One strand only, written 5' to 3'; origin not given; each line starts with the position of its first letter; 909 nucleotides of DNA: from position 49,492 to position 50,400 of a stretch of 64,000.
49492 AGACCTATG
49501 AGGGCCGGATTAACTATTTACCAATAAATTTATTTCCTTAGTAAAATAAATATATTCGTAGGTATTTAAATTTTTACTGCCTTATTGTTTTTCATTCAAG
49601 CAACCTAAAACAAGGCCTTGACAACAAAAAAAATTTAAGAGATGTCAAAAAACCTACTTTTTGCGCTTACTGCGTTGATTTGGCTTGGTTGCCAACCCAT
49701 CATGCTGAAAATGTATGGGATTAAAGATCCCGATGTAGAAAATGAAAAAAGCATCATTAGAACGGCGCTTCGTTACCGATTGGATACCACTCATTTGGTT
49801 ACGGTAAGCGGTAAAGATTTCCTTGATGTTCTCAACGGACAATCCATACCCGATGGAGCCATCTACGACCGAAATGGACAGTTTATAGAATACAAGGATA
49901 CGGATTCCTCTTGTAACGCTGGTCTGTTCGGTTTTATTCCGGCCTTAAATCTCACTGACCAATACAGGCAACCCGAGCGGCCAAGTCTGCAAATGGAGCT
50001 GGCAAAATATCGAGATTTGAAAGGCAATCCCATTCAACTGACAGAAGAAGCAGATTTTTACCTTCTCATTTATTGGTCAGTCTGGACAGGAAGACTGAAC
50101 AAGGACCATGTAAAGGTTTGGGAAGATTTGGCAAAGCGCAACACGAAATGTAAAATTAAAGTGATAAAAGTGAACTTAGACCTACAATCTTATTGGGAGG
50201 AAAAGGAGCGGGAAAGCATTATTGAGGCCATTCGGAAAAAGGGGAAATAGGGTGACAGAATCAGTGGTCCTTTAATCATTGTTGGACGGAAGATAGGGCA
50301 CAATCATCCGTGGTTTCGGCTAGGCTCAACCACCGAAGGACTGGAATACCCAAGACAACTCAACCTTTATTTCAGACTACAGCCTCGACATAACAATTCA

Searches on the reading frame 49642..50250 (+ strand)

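Call 4: search_protein_families(library=pfam, proteins=[window:49642-50250:+], max_evalue=1)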
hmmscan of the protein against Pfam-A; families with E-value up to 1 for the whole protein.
window:49642-50250:+ (202 aa): 0 families

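Call 5: search_protein_families(library=ncbifam, proteins=[window:49642-50250:+], max_evalue=1)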
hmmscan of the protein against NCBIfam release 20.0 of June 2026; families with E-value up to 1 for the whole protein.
window:49642-50250:+ (202 aa): 1 family
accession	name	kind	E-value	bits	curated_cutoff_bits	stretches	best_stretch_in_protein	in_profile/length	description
NF009023.0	PRK12359.1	equivalog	0.023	14.7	215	1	115-174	24-83/172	flavodoxin FldB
